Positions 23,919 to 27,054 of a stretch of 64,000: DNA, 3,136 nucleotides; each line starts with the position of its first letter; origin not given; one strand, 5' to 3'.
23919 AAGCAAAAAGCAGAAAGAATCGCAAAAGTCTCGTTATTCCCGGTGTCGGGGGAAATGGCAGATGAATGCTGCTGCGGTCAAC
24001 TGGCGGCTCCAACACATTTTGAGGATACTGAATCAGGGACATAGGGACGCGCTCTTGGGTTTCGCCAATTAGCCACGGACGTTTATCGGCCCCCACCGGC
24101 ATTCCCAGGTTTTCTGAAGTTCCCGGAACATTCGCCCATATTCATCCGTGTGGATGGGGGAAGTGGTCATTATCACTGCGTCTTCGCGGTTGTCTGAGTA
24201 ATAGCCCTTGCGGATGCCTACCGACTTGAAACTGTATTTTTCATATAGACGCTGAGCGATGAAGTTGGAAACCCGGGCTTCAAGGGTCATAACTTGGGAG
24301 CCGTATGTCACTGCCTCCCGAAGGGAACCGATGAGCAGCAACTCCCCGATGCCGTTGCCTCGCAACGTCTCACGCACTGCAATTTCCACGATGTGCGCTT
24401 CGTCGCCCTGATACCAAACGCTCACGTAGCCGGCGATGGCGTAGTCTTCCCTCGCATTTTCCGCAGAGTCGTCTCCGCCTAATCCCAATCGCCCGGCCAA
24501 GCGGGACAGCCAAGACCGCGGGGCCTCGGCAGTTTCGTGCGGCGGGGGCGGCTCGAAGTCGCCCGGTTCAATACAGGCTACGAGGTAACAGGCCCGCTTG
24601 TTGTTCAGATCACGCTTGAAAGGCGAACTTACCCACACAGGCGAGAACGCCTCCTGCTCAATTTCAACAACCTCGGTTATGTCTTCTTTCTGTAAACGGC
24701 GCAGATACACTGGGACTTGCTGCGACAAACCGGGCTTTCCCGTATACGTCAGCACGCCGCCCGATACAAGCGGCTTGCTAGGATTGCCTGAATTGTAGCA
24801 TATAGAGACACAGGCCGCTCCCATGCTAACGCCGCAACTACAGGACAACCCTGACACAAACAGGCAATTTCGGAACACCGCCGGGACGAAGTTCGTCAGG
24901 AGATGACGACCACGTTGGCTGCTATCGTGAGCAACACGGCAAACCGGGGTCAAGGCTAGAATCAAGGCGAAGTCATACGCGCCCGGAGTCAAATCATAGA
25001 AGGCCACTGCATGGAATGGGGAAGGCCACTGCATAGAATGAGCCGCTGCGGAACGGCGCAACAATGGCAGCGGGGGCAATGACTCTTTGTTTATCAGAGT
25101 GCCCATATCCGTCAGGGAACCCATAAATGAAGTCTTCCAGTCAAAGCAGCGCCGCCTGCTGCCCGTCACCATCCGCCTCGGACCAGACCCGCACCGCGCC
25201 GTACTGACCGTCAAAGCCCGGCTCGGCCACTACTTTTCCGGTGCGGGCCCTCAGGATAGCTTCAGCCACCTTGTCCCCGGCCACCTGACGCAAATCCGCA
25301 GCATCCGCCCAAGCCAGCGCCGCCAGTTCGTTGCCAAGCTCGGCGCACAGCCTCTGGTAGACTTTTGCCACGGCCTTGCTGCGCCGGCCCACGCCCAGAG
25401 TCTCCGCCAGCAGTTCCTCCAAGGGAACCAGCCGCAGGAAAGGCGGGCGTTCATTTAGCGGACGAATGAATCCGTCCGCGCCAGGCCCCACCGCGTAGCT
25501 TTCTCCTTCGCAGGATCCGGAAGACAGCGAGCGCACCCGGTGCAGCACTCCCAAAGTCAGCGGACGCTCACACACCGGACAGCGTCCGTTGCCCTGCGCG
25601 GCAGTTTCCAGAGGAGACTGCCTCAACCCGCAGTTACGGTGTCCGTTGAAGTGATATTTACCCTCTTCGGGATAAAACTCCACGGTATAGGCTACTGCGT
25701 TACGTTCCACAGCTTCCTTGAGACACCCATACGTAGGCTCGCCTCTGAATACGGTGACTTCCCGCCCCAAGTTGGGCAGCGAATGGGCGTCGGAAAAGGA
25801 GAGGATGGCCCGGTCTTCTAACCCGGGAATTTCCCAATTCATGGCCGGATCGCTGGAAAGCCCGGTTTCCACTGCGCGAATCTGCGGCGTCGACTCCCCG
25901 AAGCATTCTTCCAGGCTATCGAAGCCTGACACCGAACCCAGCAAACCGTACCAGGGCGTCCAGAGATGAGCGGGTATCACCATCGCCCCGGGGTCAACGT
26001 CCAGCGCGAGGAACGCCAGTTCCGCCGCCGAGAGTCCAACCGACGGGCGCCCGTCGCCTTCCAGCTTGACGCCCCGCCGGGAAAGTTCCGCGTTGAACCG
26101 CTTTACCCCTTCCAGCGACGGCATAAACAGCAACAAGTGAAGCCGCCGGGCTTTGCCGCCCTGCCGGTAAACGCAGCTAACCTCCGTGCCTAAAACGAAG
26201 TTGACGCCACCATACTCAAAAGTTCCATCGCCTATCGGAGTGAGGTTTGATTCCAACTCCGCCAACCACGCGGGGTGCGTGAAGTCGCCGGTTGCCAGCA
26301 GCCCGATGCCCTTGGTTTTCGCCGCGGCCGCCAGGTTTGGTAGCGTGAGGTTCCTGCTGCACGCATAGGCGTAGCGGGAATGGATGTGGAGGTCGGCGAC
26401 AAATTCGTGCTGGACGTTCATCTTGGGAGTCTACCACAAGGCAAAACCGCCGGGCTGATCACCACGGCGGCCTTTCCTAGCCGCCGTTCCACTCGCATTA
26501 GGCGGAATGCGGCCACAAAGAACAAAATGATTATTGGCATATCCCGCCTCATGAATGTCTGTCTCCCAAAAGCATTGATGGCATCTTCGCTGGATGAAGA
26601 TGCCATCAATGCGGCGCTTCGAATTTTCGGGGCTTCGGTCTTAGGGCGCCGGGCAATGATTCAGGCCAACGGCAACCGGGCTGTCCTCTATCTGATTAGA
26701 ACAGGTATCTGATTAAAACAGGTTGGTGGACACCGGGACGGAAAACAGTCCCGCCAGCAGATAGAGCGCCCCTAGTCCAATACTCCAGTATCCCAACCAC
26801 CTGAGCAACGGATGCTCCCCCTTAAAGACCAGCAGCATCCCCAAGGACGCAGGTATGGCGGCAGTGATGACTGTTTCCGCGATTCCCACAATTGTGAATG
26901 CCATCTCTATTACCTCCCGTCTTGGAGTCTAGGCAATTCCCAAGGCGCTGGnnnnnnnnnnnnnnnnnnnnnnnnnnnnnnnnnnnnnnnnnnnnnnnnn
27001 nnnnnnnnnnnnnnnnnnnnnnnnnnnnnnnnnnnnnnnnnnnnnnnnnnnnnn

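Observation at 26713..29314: Uncharacterised two-gene module (secreted Cys-containing protein plus 2-TM mini-protein) present in several copies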

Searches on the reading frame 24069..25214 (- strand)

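Call 4: search_protein_families(library=pfam, proteins=[window:24069-25214:-], max_evalue=0.1)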
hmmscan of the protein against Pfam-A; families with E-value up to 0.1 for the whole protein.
window:24069-25214:- (381 aa): 5 families
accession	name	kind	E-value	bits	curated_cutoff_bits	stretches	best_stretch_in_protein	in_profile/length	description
PF00583.31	Acetyltransf_1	-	1.9e-11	44.7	20.7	1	254-329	38-116/116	Acetyltransferase (GNAT) family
PF13673.13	Acetyltransf_10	-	7.4e-08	32.9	23.6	1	254-333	36-111/128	Acetyltransferase (GNAT) domain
PF13508.13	Acetyltransf_7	-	1.7e-07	32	27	1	255-330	9-83/84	Acetyltransferase (GNAT) domain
PF08445.16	FR47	-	0.011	16.2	22.1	1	272-331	21-79/86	FR47-like protein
PF14542.12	Acetyltransf_CG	-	0.022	15.3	30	1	256-310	10-62/80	GCN5-related N-acetyl-transferase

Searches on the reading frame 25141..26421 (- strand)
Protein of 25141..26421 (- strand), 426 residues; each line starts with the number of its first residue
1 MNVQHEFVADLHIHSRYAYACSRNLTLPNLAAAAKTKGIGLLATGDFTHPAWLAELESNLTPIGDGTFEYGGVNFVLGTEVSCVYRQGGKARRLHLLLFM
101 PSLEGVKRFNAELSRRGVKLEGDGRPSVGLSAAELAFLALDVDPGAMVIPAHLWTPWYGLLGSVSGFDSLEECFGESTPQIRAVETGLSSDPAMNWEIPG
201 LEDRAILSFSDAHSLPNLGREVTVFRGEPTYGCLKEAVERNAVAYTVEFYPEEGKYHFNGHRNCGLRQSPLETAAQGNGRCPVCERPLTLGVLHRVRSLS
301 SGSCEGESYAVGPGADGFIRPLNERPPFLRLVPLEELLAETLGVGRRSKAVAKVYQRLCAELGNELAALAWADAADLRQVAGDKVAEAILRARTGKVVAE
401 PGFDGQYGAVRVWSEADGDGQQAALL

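Call 4: search_protein_families(library=pfam, proteins=[window:25141-26421:-], max_evalue=0.1)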
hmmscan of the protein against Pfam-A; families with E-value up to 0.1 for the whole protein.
window:25141-26421:- (426 aa): 2 families
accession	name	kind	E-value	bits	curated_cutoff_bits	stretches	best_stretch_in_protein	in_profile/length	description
PF04423.19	Rad50_zn_hook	-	0.0025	18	24.3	1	274-289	15-30/52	Rad50 zinc hook motif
PF20582.4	UPF0758_N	-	0.02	15.4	27.1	1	335-388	25-76/77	UPF0758 N-terminal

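Call 24: search_protein_families(library=ncbifam, proteins=[window:25141-26421:-], max_evalue=0.1)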
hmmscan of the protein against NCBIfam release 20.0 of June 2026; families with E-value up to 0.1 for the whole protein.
window:25141-26421:- (426 aa): 1 family
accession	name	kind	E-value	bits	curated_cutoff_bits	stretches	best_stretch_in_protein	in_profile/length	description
TIGR00375.1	TIGR00375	hypoth_equivalog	1.4e-49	169.5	326.6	1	9-409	2-373/374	TIGR00375 family protein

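Call 64: search_protein_families(library=padloc, proteins=[window:25141-26421:-], max_evalue=0.1)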
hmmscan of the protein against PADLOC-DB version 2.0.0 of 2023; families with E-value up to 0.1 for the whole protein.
window:25141-26421:- (426 aa): 0 families

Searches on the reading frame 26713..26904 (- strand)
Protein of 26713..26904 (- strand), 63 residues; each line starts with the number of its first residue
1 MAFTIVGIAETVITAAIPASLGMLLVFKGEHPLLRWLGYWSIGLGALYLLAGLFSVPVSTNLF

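Call 4: search_protein_families(library=pfam, proteins=[window:26713-26904:-], max_evalue=0.1)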
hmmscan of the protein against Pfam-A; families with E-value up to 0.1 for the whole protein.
window:26713-26904:- (63 aa): 0 families

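Call 24: search_protein_families(library=ncbifam, proteins=[window:26713-26904:-], max_evalue=0.1)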
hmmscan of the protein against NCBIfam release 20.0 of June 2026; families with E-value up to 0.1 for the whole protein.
window:26713-26904:- (63 aa): 0 families

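Call 64: search_protein_families(library=padloc, proteins=[window:26713-26904:-], max_evalue=0.1)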
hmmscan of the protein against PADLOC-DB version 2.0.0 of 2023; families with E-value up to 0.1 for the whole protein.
window:26713-26904:- (63 aa): 0 families

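Call 65: search_protein_families(library=phrogs, proteins=[window:26713-26904:-], max_evalue=0.1)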
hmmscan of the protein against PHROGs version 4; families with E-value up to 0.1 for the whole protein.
window:26713-26904:- (63 aa): 0 families
